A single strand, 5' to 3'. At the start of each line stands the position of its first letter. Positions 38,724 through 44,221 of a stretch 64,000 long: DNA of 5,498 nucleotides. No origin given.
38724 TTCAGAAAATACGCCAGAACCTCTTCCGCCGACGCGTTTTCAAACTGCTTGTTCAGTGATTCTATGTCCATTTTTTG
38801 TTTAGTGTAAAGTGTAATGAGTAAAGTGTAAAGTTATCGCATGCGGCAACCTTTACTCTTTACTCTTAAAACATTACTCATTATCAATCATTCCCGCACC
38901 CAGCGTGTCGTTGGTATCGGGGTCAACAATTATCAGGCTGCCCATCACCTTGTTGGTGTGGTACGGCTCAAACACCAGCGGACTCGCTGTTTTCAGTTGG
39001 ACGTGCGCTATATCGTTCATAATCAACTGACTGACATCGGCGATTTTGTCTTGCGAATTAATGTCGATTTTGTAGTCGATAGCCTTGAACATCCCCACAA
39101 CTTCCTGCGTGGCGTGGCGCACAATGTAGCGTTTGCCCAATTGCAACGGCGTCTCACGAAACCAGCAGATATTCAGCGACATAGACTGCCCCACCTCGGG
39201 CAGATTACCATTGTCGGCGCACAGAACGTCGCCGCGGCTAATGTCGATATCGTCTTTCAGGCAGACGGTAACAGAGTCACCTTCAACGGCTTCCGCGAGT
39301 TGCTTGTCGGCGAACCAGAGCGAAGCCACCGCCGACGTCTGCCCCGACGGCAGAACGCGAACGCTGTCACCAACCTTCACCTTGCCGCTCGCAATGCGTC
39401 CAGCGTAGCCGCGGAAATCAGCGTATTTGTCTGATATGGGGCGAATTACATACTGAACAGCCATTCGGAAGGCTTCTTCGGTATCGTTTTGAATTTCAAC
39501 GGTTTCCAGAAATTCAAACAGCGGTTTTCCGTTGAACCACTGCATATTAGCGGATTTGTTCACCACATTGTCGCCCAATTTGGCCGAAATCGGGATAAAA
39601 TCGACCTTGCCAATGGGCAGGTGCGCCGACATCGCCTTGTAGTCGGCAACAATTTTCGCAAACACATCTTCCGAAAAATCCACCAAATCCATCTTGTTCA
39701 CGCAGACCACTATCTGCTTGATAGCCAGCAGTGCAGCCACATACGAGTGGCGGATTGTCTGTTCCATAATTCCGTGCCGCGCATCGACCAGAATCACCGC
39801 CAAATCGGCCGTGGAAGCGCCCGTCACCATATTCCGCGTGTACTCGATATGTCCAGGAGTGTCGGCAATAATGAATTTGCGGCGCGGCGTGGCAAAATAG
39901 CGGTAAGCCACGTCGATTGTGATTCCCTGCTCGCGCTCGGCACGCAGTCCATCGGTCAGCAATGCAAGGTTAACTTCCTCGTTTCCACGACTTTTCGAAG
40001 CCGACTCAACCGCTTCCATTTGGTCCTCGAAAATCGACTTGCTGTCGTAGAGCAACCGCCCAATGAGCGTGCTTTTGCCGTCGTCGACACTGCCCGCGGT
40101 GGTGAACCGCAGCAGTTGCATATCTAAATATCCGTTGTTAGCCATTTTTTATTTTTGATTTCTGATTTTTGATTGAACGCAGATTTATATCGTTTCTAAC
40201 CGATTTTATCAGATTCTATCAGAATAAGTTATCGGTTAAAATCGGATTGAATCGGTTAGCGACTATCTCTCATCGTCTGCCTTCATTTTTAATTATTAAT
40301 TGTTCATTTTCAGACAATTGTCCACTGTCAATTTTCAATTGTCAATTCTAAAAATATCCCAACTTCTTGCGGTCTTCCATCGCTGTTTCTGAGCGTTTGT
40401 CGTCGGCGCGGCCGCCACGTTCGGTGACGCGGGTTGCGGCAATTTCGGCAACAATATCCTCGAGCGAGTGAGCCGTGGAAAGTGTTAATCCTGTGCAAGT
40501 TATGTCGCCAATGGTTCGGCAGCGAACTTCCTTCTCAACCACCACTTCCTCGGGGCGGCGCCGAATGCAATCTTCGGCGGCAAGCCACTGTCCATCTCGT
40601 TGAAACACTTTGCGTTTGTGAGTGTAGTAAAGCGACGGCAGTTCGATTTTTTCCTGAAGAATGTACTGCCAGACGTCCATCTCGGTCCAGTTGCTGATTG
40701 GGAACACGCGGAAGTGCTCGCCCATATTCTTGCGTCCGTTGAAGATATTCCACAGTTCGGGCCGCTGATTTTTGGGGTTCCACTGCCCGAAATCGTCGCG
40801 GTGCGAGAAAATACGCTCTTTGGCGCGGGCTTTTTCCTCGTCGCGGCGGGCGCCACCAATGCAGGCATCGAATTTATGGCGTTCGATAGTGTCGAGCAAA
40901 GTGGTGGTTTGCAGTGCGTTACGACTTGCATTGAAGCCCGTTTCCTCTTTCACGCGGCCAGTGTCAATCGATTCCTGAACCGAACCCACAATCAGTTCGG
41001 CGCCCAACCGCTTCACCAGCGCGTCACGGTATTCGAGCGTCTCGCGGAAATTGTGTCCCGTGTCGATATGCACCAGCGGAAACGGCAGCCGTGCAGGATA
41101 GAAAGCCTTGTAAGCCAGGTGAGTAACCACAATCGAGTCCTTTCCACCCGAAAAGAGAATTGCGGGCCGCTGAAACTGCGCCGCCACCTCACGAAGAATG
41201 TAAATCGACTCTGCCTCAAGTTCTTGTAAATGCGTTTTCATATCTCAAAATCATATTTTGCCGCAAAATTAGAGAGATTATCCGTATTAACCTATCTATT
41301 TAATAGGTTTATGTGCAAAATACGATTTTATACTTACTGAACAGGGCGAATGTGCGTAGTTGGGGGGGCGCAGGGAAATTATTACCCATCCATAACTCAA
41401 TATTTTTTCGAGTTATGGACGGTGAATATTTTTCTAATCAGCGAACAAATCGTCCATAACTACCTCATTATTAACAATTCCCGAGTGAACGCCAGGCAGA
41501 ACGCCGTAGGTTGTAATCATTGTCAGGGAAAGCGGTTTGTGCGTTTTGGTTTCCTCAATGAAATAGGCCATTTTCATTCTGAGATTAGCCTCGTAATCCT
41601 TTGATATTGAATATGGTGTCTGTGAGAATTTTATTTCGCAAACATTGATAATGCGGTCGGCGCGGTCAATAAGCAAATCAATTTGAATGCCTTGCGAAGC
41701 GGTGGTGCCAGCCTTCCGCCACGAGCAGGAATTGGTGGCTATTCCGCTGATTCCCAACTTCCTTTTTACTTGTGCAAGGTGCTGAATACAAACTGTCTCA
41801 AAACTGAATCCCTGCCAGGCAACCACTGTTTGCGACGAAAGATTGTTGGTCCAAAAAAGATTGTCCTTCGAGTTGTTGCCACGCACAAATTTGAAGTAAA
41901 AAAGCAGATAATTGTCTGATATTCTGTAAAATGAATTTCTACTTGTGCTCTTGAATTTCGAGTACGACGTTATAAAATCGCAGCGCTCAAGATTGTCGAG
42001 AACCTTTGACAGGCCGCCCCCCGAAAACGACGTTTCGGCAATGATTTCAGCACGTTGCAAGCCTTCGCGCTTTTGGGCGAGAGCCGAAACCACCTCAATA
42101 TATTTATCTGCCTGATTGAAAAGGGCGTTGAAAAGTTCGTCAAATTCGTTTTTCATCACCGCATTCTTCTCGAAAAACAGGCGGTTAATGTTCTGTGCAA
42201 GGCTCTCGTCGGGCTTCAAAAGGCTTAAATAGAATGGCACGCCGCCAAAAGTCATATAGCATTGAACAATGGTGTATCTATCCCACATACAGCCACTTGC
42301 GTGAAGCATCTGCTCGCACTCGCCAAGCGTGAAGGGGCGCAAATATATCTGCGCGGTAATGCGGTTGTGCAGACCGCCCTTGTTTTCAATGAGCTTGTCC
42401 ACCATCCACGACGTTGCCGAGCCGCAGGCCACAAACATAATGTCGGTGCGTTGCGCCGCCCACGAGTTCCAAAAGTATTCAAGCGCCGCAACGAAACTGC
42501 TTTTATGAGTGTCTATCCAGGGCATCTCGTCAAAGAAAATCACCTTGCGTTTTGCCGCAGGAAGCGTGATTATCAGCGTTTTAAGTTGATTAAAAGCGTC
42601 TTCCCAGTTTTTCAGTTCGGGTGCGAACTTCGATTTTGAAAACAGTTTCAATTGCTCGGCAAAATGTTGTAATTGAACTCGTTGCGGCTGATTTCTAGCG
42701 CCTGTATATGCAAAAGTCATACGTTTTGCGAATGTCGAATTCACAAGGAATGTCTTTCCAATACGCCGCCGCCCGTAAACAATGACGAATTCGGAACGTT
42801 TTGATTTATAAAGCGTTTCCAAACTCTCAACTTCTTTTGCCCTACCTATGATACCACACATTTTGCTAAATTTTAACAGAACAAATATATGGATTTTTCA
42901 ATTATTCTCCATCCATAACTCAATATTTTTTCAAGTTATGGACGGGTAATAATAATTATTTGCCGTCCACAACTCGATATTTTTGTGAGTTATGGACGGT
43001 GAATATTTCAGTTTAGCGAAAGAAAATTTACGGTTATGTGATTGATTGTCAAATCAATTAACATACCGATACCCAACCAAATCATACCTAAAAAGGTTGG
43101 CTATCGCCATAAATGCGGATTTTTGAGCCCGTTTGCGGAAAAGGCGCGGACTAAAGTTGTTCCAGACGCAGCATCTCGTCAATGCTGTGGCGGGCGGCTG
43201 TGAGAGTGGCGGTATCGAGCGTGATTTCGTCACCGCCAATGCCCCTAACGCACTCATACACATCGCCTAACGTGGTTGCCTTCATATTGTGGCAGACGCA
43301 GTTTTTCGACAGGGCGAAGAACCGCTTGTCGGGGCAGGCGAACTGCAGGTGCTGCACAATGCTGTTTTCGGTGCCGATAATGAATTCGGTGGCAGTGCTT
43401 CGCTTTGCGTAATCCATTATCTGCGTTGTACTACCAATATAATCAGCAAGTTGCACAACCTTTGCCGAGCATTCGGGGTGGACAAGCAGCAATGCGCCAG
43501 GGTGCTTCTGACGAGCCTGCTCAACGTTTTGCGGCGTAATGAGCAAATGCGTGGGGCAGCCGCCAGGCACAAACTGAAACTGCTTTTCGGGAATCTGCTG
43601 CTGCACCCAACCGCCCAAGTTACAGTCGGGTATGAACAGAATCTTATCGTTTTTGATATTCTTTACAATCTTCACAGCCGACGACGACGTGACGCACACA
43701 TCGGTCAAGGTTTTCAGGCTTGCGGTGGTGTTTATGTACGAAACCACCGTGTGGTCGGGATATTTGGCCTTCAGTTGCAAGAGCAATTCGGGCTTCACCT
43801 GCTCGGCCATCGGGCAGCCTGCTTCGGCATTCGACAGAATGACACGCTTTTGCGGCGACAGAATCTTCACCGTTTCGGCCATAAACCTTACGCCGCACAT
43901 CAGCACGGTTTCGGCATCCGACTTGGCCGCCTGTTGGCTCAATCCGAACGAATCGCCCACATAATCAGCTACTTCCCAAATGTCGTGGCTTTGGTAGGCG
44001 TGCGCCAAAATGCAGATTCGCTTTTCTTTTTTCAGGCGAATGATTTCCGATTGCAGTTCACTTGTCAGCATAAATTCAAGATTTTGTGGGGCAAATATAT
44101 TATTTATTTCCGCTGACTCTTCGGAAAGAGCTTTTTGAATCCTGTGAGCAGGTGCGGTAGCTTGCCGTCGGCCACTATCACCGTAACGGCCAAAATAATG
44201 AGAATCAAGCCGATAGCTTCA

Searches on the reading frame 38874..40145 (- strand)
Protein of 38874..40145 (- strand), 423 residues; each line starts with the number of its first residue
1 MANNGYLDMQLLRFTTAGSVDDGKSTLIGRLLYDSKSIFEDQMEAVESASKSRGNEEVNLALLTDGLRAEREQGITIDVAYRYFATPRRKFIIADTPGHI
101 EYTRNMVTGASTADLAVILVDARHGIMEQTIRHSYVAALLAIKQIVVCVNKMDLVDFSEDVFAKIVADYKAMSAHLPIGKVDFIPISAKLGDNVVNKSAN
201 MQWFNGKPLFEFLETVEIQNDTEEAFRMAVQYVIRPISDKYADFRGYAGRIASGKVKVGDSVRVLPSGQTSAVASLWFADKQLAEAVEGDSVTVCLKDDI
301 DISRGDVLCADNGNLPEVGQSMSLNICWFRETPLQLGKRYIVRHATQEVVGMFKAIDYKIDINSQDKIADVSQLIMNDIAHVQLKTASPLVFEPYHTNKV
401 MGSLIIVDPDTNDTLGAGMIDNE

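Call 62: search_protein_families(library=pfam, proteins=[window:38874-40145:-], max_evalue=0.00001)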
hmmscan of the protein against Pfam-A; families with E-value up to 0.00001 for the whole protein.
window:38874-40145:- (423 aa): 4 families
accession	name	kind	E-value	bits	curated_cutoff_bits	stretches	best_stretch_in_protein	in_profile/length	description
PF00009.33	GTP_EFTU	-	4.9e-44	150.6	26.5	1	11-208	3-177/188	Elongation factor Tu GTP binding domain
PF22594.2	GTP-eEF1A_C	-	1.8e-22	80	27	1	323-420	3-100/101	GTP-eEF1A C-terminal domain-like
PF03144.31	GTP_EFTU_D2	-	4.4e-09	37.1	30.3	1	249-309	6-73/73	Elongation factor Tu domain 2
PF01926.29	MMR_HSR1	-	1.2e-07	32.3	21.9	0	67-151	24-113/113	50S ribosome-binding GTPase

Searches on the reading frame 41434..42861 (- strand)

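Call 62: search_protein_families(library=pfam, proteins=[window:41434-42861:-], max_evalue=0.00001)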
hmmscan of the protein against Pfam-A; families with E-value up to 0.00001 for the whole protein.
window:41434-42861:- (475 aa): 3 families
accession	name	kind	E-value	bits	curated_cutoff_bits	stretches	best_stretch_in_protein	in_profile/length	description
PF01637.24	ATPase_2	-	1.9e-15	57.7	33.2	1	7-213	4-223/225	ATPase domain predominantly from Archaea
PF13191.12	AAA_16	-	3.1e-08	34.7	32.6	1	5-127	3-155/167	AAA ATPase domain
PF13173.12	AAA_14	-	2.1e-06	28.2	27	1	24-181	3-127/129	AAA domain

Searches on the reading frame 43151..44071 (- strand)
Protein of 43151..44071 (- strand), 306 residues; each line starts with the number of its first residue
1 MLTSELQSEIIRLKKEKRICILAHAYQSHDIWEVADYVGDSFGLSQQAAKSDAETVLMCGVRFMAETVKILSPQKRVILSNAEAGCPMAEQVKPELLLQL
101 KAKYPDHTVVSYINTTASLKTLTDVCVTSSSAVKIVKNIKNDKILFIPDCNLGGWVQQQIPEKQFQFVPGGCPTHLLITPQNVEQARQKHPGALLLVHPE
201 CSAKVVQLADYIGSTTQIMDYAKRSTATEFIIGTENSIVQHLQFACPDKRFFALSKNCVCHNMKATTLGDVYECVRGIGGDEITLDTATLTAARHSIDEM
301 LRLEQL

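Call 62: search_protein_families(library=pfam, proteins=[window:43151-44071:-], max_evalue=0.00001)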
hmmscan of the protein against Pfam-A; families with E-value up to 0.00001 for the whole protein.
window:43151-44071:- (306 aa): 1 family
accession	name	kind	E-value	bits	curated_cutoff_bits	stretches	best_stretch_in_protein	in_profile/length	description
PF02445.21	NadA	-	5.6e-116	387.2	27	1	9-301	2-294/295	Quinolinate synthetase A protein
